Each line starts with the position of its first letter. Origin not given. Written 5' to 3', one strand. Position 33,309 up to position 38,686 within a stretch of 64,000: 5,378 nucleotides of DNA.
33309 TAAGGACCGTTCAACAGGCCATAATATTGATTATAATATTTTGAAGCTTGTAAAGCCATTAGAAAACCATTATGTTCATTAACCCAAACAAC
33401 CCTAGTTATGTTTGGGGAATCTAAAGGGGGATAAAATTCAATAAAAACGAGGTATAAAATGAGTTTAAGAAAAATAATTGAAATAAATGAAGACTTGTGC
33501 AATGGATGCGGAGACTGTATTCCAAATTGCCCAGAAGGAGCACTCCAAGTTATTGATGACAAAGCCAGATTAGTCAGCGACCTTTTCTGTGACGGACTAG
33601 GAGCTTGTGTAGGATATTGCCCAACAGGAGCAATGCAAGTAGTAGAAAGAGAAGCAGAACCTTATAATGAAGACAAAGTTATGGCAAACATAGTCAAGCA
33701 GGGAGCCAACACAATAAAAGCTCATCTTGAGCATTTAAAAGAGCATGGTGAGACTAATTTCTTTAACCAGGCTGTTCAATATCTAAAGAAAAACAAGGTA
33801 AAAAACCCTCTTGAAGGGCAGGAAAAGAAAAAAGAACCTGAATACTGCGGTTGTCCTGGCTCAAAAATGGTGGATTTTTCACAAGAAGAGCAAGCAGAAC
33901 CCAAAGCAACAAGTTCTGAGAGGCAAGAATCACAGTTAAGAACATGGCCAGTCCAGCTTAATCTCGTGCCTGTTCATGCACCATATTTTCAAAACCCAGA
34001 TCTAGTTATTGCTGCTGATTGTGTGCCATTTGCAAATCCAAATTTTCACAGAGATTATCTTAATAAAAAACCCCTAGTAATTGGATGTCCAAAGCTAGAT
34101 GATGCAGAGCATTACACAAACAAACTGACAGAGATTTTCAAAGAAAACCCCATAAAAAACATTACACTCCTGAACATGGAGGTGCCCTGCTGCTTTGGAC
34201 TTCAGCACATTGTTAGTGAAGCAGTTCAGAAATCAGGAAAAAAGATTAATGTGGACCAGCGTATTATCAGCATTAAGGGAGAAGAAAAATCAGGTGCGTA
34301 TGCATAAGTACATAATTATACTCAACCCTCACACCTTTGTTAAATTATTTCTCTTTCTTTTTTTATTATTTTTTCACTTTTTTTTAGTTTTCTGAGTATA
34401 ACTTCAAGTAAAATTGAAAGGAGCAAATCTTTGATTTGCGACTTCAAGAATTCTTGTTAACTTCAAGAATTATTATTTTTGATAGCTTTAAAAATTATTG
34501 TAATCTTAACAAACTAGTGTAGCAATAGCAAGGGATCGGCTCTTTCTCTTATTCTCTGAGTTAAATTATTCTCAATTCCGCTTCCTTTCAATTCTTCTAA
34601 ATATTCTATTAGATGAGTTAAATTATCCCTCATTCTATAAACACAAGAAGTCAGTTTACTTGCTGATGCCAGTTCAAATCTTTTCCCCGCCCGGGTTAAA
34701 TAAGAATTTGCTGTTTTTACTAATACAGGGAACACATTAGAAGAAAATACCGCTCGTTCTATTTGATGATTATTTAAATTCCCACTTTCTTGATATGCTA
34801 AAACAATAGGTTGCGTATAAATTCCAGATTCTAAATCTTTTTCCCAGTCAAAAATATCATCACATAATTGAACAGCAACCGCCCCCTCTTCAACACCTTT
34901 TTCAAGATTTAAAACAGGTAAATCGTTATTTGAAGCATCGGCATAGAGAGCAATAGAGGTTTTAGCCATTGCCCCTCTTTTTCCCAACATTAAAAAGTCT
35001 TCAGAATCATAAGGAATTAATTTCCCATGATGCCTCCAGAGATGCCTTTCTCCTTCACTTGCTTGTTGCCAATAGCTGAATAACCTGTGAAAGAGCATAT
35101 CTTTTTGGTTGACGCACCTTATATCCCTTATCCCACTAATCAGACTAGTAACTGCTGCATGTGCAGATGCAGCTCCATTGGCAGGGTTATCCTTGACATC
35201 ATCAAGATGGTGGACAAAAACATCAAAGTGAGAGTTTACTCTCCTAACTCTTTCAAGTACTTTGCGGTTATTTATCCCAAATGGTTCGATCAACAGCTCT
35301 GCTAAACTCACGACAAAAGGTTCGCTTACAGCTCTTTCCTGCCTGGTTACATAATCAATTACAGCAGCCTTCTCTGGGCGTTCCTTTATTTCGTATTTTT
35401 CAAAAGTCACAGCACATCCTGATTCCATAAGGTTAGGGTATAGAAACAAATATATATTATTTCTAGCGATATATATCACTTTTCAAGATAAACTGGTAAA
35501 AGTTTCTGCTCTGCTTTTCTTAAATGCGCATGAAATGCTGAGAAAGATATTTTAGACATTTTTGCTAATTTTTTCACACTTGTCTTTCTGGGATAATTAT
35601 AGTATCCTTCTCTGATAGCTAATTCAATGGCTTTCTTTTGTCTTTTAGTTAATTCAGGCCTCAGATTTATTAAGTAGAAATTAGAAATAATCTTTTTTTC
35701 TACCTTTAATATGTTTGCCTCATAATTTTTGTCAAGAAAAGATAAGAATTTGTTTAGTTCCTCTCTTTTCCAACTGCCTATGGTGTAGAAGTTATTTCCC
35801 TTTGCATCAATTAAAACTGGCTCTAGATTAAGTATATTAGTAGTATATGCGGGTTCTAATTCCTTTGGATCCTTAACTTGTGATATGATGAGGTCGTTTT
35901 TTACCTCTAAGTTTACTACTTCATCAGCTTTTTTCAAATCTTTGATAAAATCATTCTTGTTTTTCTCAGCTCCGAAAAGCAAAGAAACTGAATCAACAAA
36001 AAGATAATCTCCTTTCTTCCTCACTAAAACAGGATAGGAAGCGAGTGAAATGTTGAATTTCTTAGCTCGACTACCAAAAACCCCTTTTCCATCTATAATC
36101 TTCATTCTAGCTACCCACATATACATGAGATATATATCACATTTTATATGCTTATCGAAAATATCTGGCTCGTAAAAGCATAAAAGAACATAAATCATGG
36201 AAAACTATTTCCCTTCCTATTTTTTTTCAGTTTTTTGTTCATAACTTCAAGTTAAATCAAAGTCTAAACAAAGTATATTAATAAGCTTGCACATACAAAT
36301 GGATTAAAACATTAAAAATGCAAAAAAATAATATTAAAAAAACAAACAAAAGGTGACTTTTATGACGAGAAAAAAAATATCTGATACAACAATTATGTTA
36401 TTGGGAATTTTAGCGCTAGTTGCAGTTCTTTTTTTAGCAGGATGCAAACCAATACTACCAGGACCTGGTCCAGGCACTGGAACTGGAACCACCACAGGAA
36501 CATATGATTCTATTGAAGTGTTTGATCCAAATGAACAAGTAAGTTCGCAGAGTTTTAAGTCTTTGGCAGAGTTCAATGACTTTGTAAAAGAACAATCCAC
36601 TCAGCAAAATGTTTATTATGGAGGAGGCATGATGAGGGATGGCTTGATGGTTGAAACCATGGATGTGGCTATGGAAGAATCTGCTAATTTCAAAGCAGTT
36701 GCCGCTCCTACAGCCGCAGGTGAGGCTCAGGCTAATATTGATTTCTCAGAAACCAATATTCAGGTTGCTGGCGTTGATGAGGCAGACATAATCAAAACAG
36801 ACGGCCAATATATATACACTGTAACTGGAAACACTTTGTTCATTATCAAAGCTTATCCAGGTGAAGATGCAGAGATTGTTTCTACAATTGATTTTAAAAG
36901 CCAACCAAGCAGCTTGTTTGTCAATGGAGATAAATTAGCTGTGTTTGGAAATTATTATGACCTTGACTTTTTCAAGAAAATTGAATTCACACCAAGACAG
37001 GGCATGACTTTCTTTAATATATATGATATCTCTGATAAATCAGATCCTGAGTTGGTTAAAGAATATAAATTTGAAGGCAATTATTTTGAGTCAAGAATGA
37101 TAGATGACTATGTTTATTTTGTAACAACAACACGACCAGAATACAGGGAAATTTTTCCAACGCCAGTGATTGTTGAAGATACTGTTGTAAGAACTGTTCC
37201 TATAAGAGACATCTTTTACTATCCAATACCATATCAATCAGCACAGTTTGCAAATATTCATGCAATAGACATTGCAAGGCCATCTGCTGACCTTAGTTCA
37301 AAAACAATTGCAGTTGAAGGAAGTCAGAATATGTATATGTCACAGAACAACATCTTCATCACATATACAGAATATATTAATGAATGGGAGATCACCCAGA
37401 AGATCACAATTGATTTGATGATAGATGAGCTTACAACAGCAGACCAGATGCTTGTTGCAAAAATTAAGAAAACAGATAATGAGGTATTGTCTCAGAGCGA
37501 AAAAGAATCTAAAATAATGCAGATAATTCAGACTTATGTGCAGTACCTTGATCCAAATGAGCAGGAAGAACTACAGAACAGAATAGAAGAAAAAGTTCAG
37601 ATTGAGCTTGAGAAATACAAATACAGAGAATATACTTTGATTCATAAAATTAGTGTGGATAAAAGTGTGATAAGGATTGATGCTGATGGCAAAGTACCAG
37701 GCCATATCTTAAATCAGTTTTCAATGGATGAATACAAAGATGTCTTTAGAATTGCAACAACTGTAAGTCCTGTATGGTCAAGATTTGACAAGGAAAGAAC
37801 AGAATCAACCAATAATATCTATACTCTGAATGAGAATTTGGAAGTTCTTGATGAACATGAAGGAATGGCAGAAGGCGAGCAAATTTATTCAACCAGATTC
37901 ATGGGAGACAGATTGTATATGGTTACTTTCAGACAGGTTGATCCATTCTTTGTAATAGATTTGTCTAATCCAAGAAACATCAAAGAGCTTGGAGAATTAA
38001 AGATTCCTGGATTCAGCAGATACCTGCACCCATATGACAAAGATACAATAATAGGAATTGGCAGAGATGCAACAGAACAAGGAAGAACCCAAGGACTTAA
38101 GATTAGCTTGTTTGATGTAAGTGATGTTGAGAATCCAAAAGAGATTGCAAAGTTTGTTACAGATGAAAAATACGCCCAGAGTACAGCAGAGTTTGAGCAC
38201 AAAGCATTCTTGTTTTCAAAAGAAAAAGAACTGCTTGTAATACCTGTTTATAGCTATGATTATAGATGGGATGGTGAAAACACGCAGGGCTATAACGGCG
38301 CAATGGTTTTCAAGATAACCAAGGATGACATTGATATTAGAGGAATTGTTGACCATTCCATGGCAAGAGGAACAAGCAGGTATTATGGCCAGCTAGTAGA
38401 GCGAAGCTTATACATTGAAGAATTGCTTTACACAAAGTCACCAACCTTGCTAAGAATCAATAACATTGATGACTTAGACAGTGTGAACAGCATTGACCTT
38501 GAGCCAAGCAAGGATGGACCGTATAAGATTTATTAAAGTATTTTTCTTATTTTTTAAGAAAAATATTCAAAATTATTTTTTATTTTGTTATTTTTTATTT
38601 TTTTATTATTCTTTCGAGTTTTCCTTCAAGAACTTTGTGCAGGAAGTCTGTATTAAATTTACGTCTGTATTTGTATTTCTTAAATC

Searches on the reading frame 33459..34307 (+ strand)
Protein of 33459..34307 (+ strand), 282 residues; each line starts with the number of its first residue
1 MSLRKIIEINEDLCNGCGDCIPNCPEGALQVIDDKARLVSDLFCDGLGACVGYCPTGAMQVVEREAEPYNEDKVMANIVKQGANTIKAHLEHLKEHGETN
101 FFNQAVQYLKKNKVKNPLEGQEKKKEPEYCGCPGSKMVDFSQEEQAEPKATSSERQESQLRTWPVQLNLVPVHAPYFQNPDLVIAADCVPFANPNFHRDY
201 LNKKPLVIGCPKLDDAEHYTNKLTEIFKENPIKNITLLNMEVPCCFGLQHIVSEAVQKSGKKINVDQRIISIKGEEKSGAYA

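Call 89: search_protein_families(library=pfam, proteins=[window:33459-34307:+], max_evalue=0.0001)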
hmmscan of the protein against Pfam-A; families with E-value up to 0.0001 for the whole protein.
window:33459-34307:+ (282 aa): 8 families
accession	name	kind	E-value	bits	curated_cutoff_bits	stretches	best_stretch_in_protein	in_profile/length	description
PF00037.32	Fer4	-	8.7e-11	41.6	21.1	1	7-29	1-23/24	4Fe-4S binding domain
PF12837.12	Fer4_6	-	1.1e-08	35.1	25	1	6-29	1-24/24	4Fe-4S binding domain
PF13237.11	Fer4_10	-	1.3e-08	35.1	25.5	1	7-55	2-53/53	4Fe-4S dicluster domain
PF12838.12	Fer4_7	-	2.2e-07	31.7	27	1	14-58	2-52/52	4Fe-4S dicluster domain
PF13187.11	Fer4_9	-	7.8e-07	29.5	27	1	14-59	2-52/52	4Fe-4S dicluster domain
PF14697.11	Fer4_21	-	4.8e-06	27.1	35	1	8-60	2-58/59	4Fe-4S dicluster domain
PF25160.1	LdpA_Fe-S-bd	-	1.9e-05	24.8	27.6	0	8-31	22-45/49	LdpA Fe-S cluster-binding domain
PF12797.12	Fer4_2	-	3.9e-05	23.8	24.5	0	6-26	2-22/22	4Fe-4S binding domain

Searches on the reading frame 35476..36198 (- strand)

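Call 89: search_protein_families(library=pfam, proteins=[window:35476-36198:-], max_evalue=0.0001)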
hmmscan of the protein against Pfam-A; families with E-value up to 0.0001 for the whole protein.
window:35476-36198:- (240 aa): 1 family
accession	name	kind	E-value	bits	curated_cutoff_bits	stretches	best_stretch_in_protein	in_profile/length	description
PF04967.18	HTH_10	-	3.9e-17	62.2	23.1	1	183-234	1-52/53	HTH DNA binding domain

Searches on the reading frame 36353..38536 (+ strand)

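Call 75: search_protein_families(library=pfam, proteins=[window:36353-38536:+], max_evalue=0.0001)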
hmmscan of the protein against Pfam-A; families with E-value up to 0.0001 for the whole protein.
window:36353-38536:+ (727 aa): 1 family
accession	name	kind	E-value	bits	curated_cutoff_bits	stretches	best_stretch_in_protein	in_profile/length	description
PF09826.15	Beta_propel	-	4.2e-148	494.7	22.4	1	131-707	1-494/495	Beta propeller domain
